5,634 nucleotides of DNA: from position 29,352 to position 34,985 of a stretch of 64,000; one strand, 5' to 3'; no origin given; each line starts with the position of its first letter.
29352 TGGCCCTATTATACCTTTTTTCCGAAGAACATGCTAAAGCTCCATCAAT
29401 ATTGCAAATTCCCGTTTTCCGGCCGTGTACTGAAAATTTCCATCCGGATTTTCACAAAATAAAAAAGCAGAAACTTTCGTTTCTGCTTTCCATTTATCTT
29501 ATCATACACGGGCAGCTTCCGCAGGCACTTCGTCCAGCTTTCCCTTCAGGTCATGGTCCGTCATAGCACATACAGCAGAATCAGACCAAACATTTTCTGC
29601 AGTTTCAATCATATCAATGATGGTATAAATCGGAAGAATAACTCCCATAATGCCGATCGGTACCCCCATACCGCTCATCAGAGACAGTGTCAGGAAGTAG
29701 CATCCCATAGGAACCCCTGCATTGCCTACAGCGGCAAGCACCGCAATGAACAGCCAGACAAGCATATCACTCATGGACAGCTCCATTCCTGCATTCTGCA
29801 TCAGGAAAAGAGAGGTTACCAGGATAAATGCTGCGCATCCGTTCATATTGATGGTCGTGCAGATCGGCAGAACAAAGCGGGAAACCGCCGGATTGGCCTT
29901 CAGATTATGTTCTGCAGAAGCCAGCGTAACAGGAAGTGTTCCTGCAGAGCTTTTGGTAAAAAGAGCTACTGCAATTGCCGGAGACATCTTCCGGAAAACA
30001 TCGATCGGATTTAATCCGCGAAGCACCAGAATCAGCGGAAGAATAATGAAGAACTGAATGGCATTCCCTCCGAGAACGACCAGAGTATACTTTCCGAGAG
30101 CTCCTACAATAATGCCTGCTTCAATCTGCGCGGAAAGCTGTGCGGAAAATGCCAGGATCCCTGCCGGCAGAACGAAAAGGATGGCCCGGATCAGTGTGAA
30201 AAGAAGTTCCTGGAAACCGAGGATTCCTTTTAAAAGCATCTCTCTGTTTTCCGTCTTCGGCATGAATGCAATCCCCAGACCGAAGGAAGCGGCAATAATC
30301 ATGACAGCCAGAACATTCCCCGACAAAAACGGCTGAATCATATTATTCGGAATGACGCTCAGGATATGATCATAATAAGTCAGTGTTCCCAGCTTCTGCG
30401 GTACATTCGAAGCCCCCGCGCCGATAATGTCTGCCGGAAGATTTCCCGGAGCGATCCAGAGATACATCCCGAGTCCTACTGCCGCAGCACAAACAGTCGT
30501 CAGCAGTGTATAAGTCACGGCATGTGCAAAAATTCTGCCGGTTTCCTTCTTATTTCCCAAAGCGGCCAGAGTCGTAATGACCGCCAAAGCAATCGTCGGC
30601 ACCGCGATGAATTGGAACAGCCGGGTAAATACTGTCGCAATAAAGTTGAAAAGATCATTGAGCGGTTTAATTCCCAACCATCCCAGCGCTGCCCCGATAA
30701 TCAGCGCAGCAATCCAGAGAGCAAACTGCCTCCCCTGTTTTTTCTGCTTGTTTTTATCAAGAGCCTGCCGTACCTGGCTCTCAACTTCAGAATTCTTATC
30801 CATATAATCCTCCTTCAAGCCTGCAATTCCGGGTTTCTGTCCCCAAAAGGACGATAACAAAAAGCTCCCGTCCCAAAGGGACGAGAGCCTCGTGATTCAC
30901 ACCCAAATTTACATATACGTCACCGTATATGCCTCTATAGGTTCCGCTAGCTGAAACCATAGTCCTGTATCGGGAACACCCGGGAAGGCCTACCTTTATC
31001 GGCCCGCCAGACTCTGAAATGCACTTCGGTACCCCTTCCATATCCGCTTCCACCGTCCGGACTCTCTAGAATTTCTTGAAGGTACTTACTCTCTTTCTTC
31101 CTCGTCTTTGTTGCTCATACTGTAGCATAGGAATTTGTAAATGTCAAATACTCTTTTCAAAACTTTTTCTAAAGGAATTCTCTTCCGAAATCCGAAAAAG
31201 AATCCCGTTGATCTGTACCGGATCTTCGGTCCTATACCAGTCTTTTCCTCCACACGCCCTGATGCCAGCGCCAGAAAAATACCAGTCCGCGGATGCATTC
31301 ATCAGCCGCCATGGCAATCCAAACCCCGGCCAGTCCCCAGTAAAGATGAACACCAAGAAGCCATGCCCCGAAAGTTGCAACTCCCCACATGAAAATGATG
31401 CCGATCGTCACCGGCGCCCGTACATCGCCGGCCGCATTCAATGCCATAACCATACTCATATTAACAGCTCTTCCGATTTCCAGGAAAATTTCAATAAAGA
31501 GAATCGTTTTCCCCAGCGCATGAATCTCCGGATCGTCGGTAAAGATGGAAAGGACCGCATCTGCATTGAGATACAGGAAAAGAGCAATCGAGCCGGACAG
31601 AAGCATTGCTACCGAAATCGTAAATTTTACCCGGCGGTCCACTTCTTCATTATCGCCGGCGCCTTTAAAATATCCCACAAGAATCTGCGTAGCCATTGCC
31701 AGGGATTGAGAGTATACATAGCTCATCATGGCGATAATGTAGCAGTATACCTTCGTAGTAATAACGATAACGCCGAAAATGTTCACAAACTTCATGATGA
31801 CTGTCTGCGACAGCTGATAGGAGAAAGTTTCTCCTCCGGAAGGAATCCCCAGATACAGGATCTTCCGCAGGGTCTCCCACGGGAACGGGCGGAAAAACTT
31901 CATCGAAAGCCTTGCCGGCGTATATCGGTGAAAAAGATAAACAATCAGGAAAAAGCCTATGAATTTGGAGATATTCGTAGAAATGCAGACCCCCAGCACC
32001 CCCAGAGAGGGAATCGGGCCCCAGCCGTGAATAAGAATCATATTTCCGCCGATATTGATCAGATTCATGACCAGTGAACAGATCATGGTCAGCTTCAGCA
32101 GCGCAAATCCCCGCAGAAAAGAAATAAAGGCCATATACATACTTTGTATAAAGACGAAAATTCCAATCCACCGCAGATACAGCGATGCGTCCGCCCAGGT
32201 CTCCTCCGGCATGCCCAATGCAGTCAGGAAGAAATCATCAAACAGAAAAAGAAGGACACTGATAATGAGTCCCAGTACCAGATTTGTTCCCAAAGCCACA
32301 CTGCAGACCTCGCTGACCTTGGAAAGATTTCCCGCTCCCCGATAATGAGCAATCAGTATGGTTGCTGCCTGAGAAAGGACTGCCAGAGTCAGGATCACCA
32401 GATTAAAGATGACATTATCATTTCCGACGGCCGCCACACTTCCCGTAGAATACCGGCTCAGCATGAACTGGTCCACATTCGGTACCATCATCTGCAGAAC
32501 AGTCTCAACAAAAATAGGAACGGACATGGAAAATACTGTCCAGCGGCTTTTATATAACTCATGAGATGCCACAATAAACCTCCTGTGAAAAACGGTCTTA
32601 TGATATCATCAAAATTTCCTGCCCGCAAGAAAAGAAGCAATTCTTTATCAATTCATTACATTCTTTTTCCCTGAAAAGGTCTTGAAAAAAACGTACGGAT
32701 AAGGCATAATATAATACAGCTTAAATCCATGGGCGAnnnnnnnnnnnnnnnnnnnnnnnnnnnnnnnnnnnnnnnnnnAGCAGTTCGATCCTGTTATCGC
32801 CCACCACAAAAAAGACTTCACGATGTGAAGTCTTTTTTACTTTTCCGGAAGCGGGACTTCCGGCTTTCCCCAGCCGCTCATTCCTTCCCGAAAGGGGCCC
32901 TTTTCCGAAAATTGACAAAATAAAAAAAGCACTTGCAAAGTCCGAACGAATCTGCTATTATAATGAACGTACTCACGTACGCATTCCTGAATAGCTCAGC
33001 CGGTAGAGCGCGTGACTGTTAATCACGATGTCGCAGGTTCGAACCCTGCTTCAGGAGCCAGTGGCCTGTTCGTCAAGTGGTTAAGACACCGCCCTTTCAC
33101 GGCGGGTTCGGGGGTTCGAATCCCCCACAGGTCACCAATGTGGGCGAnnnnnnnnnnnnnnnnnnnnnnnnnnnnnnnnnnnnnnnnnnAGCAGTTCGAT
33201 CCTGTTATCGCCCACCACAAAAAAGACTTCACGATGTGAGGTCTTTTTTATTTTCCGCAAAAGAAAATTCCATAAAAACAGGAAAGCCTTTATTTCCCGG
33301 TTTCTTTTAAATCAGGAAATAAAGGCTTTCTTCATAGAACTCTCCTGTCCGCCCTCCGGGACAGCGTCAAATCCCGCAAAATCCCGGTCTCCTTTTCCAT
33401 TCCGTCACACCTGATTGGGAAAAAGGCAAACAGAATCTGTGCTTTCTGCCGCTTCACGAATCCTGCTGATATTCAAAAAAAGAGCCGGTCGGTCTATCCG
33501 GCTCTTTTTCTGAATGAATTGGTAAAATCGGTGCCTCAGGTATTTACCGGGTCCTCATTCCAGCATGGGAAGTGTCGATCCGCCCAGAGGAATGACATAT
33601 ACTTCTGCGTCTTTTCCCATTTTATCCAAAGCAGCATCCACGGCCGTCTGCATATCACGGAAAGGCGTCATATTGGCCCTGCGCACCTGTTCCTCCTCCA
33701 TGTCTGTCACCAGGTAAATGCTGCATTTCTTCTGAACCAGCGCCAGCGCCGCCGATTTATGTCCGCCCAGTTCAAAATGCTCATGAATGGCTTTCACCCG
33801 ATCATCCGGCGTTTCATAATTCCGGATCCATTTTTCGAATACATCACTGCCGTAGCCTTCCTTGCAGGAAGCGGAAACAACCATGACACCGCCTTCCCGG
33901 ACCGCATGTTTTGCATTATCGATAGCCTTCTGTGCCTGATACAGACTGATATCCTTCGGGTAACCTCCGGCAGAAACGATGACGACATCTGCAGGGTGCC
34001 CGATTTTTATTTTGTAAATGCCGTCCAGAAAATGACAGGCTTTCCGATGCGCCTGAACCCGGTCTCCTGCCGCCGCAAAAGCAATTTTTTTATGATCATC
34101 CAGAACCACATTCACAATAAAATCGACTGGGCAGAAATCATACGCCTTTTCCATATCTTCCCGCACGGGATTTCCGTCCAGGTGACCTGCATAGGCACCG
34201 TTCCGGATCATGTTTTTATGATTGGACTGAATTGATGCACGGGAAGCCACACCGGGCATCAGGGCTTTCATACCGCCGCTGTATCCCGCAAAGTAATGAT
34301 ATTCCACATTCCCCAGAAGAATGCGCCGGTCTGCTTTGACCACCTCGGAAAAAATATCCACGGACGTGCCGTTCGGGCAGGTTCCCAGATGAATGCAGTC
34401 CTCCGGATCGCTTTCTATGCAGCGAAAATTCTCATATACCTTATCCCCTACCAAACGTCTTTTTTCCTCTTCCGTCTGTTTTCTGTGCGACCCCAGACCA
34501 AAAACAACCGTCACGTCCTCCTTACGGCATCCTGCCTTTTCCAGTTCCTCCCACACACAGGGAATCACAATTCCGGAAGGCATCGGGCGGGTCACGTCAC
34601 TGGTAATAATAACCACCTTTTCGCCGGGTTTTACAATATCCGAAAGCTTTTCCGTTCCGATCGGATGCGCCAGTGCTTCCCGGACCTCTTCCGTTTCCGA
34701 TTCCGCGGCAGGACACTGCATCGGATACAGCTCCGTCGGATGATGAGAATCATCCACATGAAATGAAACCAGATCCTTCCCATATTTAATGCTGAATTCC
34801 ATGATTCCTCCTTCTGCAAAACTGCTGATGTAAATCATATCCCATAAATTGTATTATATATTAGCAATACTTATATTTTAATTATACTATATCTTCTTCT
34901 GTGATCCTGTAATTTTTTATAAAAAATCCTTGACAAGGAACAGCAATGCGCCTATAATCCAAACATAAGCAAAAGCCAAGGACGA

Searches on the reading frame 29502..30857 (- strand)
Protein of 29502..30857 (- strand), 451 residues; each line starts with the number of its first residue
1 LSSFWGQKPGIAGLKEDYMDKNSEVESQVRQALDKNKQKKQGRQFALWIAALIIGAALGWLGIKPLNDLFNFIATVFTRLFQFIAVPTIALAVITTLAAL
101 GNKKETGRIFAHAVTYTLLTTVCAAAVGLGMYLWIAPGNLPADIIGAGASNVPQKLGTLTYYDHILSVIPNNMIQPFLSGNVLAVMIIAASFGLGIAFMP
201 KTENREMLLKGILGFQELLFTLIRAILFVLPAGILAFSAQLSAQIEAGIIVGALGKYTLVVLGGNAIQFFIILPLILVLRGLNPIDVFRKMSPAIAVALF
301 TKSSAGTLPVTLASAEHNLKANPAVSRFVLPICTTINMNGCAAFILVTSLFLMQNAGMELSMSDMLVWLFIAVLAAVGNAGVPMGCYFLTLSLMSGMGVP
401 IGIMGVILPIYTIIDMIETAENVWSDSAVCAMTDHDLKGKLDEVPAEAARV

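Call 46: search_protein_families(library=pfam, proteins=[window:29502-30857:-], max_evalue=0.00001)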
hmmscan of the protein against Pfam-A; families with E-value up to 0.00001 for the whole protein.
window:29502-30857:- (451 aa): 1 family
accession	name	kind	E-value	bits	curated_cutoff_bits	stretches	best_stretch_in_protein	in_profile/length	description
PF00375.23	SDF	-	1.9e-88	297.5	27.9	1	49-435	6-386/387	Sodium:dicarboxylate symporter family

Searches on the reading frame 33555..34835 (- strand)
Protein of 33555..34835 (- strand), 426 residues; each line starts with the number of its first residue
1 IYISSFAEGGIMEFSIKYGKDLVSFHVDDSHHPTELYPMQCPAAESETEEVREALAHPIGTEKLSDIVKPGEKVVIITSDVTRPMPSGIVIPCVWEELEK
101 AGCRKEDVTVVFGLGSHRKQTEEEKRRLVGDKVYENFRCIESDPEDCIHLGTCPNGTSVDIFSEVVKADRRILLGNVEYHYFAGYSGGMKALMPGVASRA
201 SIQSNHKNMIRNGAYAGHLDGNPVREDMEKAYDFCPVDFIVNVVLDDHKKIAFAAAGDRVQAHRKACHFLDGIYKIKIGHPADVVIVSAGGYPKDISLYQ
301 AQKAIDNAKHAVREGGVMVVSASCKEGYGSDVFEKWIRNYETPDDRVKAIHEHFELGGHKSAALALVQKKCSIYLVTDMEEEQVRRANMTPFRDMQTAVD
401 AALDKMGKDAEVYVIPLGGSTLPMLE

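Call 46: search_protein_families(library=pfam, proteins=[window:33555-34835:-], max_evalue=0.00001)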
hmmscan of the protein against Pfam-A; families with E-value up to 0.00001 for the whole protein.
window:33555-34835:- (426 aa): 2 families
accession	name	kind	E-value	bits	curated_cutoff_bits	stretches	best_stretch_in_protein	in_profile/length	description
PF09861.14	Lar_N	-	6.3e-67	225.2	23.3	1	18-212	1-199/204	Lactate racemase N-terminal domain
PF21113.2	LarA_C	-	1.5e-23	83.8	25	1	280-420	4-149/152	Lactate racemase C-terminal domain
